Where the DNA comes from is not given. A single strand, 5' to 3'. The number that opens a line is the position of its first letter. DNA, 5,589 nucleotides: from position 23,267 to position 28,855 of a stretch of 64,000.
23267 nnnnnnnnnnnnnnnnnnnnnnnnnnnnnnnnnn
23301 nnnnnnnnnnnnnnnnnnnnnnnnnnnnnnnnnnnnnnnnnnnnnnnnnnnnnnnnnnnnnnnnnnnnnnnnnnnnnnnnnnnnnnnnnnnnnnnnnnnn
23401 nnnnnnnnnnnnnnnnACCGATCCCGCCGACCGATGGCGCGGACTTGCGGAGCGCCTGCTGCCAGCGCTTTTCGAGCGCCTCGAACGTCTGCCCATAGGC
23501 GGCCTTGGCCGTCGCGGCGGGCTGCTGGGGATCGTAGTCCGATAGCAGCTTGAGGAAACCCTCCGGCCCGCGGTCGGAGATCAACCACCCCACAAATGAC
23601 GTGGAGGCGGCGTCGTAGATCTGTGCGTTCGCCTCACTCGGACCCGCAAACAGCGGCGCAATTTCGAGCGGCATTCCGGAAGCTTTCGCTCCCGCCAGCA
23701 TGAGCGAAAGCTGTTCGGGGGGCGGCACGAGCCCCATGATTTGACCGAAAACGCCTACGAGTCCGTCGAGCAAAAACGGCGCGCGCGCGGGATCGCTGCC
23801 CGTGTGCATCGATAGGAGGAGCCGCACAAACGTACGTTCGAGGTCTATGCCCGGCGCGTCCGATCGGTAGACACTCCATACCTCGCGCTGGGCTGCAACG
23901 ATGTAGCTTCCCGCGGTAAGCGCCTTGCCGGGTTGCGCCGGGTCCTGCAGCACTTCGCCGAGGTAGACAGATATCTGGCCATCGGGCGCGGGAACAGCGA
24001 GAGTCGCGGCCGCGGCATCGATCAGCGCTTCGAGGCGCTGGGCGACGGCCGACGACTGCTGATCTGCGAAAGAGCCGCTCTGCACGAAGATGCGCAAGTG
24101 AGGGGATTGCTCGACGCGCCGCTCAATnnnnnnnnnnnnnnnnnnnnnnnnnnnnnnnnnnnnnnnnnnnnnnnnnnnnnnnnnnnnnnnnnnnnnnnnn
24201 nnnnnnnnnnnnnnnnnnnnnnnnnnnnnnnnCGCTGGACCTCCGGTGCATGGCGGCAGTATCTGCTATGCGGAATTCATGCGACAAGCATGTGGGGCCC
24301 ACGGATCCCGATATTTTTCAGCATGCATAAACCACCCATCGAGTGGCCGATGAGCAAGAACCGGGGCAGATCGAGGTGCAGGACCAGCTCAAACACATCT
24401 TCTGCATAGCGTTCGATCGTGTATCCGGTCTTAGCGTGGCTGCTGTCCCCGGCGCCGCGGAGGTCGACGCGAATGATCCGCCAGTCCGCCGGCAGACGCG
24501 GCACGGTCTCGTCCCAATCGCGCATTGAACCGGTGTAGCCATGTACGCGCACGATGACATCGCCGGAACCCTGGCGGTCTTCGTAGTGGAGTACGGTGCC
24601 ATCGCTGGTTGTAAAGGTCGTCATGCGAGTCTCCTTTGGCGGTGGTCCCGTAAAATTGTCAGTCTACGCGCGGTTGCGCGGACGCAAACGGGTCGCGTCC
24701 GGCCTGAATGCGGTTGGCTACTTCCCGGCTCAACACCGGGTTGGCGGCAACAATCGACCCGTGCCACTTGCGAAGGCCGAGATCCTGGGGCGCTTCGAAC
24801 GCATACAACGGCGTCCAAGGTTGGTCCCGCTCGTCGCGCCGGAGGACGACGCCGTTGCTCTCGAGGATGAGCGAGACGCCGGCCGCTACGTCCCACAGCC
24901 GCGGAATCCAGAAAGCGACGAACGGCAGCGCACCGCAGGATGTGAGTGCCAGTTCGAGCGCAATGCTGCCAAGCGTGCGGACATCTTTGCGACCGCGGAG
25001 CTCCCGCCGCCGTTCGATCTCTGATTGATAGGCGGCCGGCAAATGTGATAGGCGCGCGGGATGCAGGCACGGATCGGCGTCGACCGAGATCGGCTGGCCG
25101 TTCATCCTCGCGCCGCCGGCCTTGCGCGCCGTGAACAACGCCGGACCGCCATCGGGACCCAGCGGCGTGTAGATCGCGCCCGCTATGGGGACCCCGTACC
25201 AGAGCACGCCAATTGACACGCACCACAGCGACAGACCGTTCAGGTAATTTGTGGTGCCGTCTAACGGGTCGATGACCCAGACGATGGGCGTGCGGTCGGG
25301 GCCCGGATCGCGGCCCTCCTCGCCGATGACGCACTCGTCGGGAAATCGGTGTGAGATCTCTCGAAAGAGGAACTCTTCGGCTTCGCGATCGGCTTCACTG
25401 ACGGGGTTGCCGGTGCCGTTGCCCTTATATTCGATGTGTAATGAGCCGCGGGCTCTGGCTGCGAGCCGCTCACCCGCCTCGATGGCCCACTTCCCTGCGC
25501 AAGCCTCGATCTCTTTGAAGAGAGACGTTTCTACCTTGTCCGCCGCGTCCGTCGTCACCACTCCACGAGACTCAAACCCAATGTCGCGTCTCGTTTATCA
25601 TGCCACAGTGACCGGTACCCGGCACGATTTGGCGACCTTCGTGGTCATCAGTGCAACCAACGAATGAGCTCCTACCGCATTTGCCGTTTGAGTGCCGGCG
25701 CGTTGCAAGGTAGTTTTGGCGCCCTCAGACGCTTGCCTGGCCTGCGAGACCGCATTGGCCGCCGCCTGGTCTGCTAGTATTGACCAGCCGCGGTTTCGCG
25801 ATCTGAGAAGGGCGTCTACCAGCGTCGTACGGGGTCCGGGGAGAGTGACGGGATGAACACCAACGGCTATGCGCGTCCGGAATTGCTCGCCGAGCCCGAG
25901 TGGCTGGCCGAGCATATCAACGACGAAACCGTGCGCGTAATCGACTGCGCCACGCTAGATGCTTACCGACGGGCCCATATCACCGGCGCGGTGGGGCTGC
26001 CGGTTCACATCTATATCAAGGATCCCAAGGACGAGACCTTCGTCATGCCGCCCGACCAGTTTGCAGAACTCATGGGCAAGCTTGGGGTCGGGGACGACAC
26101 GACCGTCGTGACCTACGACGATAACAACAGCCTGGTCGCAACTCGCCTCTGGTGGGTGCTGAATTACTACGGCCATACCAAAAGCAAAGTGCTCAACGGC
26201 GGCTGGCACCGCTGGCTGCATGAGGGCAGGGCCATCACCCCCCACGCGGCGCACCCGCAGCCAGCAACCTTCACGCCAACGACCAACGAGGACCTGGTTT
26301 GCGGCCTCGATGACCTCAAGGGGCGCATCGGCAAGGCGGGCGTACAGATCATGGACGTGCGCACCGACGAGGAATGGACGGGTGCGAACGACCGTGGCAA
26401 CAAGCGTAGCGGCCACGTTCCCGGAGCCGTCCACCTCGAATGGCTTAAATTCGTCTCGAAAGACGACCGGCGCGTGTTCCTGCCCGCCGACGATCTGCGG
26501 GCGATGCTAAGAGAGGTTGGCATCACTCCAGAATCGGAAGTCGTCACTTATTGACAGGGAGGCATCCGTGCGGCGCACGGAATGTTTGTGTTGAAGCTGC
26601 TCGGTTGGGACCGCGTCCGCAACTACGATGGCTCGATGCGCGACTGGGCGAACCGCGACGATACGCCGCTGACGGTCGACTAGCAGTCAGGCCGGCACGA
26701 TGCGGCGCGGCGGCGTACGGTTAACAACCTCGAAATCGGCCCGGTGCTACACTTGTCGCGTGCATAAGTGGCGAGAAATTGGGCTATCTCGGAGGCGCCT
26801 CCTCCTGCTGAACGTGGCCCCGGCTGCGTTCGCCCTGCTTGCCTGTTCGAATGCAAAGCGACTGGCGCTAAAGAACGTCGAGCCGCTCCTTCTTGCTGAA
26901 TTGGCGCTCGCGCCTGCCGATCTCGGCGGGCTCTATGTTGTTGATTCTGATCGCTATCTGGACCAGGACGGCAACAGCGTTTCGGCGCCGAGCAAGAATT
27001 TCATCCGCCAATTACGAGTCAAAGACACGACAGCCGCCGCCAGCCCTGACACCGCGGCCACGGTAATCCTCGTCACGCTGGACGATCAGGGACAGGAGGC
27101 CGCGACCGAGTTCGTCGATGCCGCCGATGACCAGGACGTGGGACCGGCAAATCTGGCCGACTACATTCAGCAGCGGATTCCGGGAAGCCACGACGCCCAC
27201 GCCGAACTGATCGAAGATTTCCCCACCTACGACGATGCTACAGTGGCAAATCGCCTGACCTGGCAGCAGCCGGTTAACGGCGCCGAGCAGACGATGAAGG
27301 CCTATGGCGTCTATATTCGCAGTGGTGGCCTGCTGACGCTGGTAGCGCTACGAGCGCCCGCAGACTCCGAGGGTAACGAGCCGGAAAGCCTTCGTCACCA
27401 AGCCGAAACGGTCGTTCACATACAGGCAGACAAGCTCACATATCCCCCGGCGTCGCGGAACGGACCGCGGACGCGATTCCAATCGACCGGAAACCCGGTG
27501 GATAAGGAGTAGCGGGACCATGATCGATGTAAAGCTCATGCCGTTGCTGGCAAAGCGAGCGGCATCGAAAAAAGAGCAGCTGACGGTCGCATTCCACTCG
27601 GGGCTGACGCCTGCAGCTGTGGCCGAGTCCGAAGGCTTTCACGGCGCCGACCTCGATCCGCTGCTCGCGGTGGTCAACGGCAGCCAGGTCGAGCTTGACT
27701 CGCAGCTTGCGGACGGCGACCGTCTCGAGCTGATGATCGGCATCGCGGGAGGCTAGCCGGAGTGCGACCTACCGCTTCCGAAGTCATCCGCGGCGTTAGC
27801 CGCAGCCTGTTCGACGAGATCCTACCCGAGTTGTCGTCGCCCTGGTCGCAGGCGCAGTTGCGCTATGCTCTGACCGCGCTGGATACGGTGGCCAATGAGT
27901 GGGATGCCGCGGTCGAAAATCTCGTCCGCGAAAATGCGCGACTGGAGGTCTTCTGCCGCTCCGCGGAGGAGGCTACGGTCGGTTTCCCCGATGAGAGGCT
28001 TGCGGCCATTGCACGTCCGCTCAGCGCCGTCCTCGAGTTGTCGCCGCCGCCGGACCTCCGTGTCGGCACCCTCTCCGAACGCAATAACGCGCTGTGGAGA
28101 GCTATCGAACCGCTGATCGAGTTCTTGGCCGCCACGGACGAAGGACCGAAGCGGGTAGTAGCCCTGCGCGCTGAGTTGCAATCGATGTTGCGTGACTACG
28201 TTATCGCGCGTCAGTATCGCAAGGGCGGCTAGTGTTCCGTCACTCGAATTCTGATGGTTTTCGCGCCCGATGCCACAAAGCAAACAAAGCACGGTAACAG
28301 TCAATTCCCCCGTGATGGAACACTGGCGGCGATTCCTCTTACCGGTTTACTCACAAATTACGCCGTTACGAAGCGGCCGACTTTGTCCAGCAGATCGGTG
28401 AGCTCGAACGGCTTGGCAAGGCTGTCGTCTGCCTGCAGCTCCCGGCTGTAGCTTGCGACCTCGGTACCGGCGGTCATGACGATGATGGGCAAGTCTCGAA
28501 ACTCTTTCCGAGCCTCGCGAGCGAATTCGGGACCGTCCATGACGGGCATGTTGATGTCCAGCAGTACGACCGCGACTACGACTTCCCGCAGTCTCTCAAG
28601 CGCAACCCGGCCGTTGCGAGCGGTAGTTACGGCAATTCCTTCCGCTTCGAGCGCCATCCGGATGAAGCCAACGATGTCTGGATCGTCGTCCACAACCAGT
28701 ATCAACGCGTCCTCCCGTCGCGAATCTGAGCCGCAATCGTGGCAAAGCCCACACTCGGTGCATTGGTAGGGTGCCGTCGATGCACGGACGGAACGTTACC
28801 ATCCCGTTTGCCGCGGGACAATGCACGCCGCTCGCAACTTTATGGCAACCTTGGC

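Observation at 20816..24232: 1138-aa ABC exporter fused to zinc ribbon, unknown N-terminal domain, cyclic-nucleotide-binding domain and C-terminal FHA domain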

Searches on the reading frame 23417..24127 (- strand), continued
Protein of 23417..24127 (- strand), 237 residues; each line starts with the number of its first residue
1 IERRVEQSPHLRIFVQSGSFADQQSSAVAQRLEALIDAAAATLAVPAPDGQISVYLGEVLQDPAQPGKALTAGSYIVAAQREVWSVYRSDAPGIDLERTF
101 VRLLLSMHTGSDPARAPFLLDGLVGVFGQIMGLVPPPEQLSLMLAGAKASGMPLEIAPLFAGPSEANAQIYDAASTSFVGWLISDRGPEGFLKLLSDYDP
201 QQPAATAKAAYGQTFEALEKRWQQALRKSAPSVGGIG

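Call 83: find_homologous_proteins(query=P0159, max_evalue=1e-100)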
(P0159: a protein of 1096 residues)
Query P0159 (1096 aa): 27 proteins with E <= 1e-100 among 8000 candidates.
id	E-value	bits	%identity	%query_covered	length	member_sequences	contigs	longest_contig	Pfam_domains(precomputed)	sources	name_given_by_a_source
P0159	0.0e+0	2381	100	100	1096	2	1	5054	PF00498.32,PF00005.34,PF16697.11,PF00027.36,PF00664.29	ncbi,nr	ncbi:MAG TPA: ABC transporter transmembrane domain-containing protein [Nitrolancea sp.]|nr:ABC trans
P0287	0.0e+0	1886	79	100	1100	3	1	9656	PF00498.32,PF00005.34,PF16697.11,PF00027.36,PF00664.29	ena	-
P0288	0.0e+0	1478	63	100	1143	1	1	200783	PF00498.32,PF00005.34,PF16697.11,PF00027.36,PF13191.13,PF00664.29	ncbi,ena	-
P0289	0.0e+0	1428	62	97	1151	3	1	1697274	PF00498.32,PF00005.34,PF16697.11,PF00027.36,PF00664.29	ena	-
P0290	0.0e+0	1383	59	96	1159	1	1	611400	PF00498.32,PF00005.34,PF16697.11,PF02463.26,PF00027.36,PF00664.29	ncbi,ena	-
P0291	0.0e+0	1255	55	97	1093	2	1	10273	PF00498.32,PF00005.34,PF16697.11,PF00027.36,PF00664.29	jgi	-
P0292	0.0e+0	1235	54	99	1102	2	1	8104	PF00498.32,PF00005.34,PF16697.11,PF00027.36,PF00664.29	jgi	jgi:ATP-binding cassette subfamily B protein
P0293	0.0e+0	1189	53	96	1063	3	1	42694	PF00498.32,PF00005.34,PF16697.11,PF02463.26,PF00027.36,PF00664.29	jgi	jgi:ATP-binding cassette subfamily B protein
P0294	0.0e+0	1182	55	96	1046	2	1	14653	PF00498.32,PF00005.34,PF16697.11,PF00027.36,PF00664.29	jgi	jgi:ATP-binding cassette subfamily B protein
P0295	9.5e-218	744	43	86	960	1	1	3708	PF00005.34,PF00027.36,PF00664.29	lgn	-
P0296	4.0e-159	550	34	47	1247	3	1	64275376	PF06414.19,PF09818.16,PF00005.34,PF13175.13,PF13555.13,PF13401.13,PF03193.23,PF02463.26,PF13304.13,PF13191.13,PF00664.29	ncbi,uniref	ncbi:unnamed protein product [Urochloa decumbens]|uniref:Uncharacterized protein n=1 Tax=Urochloa de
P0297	4.6e-141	490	31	49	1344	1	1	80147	PF09818.16,PF00005.34,PF13555.13,PF13401.13,PF03193.23,PF02463.26,PF13304.13,PF13191.13,PF00664.29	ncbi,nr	ncbi:Multidrug resistance protein 1 [Linnemannia zychae]|nr:Multidrug resistance protein 1 [Linneman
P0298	3.9e-110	388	38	52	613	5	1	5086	PF00005.34,PF00664.29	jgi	-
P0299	1.2e-106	376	38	46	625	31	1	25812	PF00005.34,PF02463.26,PF00664.29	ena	-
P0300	3.8e-105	371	34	54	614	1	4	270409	PF00005.34,PF00004.36,PF02463.26,PF13304.13,PF00664.29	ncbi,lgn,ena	-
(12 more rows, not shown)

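Call 84: find_encoding_contigs(protein=P0290, flank=10000, max_places=1)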
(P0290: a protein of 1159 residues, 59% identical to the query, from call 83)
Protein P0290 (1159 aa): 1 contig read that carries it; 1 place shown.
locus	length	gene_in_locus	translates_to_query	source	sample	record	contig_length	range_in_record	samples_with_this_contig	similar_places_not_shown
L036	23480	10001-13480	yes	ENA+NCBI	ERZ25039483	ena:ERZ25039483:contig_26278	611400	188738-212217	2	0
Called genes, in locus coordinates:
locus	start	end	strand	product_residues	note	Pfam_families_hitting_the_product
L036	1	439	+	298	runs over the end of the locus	PF09286:Pro-kuma_activ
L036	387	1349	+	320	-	PF00082:Peptidase_S8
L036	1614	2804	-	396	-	PF14240:YHYH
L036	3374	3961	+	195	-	PF05638:T6SS_HCP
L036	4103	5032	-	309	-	PF03692:CxxCxxCC (weak)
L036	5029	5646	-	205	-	-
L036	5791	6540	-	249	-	PF00376:MerR, PF13411:MerR_1, PF09278:MerR-DNA-bind, PF07739:TipAS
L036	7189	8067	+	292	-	PF00106:adh_short, PF08659:KR, PF23441:SDR, PF13561:adh_short_C2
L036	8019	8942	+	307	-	PF01636:APH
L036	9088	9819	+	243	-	PF00027:cNMP_binding, PF13545:HTH_Crp_2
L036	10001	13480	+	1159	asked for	PF16697:Yop-YscD_cpl (weak), PF00498:FHA, PF02463:SMC_N (faint), PF00664:ABC_membrane, PF00005:ABC_tran, PF00027:cNMP_binding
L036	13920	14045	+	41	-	-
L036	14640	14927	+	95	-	-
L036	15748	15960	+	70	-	-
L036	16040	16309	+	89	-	-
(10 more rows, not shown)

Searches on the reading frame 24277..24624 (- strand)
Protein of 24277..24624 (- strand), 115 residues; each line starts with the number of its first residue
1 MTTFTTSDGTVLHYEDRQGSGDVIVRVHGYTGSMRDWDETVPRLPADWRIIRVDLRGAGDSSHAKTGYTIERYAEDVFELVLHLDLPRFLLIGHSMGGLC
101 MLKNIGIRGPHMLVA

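Call 7: search_protein_families(library=pfam, proteins=[window:24277-24624:-], max_evalue=0.001)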
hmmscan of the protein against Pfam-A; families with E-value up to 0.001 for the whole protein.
window:24277-24624:- (115 aa): 3 families
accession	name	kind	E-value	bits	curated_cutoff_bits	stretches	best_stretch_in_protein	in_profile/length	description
PF00561.26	Abhydrolase_1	-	1.3e-17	64.7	25.8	1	23-102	2-84/245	alpha/beta hydrolase fold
PF12697.13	Abhydrolase_6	-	5.4e-11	44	26.3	1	27-103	4-82/217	Alpha/beta hydrolase family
PF12146.15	Hydrolase_4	-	4.7e-08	33.1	27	1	23-104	6-93/239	Serine aminopeptidase, S33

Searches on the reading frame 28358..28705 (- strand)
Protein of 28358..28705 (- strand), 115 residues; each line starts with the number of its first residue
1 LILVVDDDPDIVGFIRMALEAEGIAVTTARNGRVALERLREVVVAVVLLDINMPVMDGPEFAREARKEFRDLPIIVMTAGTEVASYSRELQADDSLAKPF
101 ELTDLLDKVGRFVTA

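Call 80: search_protein_families(library=pfam, proteins=[window:28358-28705:-], max_evalue=0.01)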
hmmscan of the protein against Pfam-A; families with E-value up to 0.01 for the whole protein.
window:28358-28705:- (115 aa): 1 family
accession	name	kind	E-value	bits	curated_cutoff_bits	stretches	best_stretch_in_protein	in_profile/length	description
PF00072.30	Response_reg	-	1.9e-24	86.4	30.2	1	2-109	1-110/111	Response regulator receiver domain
